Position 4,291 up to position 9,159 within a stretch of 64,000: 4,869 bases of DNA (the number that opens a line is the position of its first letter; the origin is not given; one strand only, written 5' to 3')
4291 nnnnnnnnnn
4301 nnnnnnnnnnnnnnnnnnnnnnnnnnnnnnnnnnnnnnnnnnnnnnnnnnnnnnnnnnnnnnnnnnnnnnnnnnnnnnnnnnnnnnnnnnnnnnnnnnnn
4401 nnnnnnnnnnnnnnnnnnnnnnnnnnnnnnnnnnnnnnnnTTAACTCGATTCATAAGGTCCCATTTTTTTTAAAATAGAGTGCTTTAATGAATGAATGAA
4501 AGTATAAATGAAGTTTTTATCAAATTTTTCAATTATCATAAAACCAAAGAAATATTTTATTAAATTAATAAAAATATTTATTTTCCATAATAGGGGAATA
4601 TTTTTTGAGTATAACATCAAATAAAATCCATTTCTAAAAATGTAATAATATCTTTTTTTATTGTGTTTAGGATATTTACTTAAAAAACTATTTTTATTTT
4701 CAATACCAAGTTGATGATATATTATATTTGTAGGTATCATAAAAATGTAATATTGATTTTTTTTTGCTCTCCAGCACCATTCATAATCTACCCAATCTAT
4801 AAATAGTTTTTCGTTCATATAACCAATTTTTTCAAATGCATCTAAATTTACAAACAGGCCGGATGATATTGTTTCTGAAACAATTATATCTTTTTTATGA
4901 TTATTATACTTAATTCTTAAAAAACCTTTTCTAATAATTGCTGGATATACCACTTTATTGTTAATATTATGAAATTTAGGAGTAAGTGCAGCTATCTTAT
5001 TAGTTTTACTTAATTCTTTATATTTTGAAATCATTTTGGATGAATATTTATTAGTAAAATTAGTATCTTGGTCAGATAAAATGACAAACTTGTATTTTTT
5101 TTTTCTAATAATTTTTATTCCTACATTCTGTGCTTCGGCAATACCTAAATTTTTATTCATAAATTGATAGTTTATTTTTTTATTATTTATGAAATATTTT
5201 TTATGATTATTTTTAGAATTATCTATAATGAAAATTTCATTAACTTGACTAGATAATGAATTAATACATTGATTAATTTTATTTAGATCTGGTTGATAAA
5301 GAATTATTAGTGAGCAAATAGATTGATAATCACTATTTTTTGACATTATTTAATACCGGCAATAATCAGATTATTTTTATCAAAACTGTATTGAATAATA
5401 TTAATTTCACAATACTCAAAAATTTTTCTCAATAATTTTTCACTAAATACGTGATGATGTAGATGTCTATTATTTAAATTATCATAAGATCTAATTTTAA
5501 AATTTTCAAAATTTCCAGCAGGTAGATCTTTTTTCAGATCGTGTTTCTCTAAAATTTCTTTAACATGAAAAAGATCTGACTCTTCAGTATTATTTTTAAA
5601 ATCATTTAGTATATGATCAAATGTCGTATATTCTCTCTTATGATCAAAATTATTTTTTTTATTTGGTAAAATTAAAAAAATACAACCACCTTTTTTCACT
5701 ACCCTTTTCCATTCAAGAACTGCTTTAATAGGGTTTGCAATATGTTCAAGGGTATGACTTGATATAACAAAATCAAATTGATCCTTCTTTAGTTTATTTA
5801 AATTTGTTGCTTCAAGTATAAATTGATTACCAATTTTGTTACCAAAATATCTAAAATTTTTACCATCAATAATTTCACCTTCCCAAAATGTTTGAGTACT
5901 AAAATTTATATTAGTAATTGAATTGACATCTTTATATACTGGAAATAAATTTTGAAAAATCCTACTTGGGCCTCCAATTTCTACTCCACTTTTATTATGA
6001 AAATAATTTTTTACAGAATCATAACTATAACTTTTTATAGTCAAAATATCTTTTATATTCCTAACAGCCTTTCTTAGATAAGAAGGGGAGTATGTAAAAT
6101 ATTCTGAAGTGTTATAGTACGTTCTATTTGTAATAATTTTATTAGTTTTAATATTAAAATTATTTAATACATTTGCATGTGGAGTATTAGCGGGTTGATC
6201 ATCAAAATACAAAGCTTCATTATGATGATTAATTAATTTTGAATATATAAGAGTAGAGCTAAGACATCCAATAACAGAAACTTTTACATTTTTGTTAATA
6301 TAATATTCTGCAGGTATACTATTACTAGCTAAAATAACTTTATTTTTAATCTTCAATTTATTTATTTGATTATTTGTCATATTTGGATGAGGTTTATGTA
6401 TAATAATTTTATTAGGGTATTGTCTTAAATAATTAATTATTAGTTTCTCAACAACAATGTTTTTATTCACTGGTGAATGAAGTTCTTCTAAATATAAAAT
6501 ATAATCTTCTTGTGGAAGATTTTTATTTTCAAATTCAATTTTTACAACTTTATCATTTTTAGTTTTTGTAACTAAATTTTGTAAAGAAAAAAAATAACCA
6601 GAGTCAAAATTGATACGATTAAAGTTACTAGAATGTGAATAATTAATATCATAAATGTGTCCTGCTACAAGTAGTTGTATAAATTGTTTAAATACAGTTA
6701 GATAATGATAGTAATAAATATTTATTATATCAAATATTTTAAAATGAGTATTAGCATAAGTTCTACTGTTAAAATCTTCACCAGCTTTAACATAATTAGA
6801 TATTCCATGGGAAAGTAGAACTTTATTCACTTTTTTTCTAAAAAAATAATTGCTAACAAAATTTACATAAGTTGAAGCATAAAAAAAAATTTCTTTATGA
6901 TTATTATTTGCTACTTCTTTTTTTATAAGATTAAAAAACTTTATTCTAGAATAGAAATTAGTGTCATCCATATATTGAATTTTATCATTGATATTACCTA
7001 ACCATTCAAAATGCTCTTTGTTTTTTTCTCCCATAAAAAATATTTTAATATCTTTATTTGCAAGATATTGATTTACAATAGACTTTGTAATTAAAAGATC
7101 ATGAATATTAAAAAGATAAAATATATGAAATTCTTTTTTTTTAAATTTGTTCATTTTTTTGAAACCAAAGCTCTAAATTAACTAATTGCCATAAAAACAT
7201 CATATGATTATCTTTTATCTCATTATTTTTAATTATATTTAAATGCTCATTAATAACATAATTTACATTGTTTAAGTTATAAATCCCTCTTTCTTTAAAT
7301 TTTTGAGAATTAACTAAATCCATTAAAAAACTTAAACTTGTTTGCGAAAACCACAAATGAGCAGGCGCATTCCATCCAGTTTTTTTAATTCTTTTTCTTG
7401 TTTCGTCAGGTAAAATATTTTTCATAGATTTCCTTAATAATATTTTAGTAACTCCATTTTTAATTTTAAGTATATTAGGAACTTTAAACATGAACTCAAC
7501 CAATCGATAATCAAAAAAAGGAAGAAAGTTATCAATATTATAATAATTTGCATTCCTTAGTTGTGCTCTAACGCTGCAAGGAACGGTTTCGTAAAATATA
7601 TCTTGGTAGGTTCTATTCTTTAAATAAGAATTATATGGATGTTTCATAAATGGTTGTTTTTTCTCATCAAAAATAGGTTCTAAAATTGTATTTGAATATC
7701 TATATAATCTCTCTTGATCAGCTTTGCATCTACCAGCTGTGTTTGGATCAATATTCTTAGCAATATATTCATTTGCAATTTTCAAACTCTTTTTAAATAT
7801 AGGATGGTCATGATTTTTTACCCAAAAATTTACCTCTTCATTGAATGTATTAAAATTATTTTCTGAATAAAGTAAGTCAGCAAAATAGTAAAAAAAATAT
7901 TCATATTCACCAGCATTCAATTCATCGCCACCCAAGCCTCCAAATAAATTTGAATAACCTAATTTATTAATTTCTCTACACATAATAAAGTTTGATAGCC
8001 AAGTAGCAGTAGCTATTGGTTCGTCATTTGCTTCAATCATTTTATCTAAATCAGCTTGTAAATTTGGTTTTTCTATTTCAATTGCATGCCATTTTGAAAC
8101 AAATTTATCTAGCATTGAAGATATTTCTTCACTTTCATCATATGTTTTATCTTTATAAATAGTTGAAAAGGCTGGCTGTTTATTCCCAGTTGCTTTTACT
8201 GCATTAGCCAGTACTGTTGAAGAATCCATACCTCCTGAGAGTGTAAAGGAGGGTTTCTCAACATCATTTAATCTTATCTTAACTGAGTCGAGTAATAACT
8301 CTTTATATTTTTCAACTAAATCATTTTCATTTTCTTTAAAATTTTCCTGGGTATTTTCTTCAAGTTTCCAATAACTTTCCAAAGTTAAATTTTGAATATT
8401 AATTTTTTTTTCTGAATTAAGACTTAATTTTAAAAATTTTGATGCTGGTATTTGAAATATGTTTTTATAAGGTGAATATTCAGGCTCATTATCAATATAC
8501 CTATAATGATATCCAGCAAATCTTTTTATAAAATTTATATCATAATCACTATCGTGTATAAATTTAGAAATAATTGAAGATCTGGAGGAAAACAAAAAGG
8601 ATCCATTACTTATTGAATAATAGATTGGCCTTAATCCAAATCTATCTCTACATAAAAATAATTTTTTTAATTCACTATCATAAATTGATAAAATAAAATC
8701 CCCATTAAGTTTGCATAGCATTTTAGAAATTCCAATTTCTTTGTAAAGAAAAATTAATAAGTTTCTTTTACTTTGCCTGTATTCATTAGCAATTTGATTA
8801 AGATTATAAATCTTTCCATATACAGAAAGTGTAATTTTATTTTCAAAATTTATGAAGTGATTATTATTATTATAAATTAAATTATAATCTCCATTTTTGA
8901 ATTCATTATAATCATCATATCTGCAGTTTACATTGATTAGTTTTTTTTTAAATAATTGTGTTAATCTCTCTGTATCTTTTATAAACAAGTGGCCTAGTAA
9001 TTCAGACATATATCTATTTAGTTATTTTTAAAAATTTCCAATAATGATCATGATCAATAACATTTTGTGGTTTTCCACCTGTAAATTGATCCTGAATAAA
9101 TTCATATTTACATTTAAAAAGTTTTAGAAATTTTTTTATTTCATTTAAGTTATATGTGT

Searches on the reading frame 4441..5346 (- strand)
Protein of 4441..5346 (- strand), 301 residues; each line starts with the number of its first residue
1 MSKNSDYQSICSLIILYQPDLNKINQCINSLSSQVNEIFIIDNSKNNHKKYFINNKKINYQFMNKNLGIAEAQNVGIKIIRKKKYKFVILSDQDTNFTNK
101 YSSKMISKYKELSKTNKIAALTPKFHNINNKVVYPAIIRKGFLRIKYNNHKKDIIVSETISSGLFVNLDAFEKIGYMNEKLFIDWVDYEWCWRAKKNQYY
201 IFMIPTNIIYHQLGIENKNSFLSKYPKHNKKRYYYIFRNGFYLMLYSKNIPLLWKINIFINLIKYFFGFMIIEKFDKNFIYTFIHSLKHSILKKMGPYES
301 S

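Call 66: search_protein_families(library=pfam, proteins=[window:4441-5346:-], max_evalue=0.00001)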
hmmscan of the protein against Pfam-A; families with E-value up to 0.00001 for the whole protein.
window:4441-5346:- (301 aa): 1 family
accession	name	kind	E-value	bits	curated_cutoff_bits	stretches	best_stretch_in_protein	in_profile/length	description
PF00535.33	Glycos_transf_2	-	1.5e-08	35.2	23.3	1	21-174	10-167/168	Glycosyl transferase family 2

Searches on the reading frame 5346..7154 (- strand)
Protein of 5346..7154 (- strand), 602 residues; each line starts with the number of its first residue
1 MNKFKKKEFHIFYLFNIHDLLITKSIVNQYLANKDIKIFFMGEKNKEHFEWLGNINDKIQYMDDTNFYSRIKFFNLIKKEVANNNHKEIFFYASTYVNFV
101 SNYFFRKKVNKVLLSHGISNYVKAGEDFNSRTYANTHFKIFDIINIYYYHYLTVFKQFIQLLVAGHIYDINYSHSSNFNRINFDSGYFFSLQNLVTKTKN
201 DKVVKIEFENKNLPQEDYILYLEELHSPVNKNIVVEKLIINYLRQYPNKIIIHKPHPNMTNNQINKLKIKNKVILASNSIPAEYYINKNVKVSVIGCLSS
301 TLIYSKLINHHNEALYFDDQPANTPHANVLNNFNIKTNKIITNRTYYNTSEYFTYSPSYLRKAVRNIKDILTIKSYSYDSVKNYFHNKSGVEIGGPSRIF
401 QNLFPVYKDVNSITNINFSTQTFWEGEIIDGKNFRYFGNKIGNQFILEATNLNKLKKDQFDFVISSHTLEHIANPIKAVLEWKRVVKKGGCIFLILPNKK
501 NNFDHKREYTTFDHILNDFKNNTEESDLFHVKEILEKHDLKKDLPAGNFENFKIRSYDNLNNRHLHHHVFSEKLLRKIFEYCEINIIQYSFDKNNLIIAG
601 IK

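Call 66: search_protein_families(library=pfam, proteins=[window:5346-7154:-], max_evalue=0.00001)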
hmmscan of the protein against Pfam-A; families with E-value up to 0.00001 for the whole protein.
window:5346-7154:- (602 aa): 3 families
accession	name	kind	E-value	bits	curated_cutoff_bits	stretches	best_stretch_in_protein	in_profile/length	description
PF08241.18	Methyltransf_11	-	1.4e-09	38.9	21.2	1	448-493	50-94/95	Methyltransferase domain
PF13489.12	Methyltransf_23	-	4e-07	30.3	27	1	451-535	77-124/164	Methyltransferase domain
PF13847.12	Methyltransf_31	-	4.7e-06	26.8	27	0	450-522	64-129/145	Methyltransferase domain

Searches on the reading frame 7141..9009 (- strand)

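Call 66: search_protein_families(library=pfam, proteins=[window:7141-9009:-], max_evalue=0.00001)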
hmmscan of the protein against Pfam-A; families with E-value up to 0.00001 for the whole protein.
window:7141-9009:- (622 aa): 3 families
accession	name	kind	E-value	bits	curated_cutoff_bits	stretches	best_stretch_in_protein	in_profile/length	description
PF00733.27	Asn_synthase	-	5.3e-45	155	21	1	235-617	2-354/354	Asparagine synthase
PF13537.11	GATase_7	-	1.3e-14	54.8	25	1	55-147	20-121/123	Glutamine amidotransferase domain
PF13522.11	GATase_6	-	3.4e-12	46.9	27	1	57-142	37-129/130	Glutamine amidotransferase domain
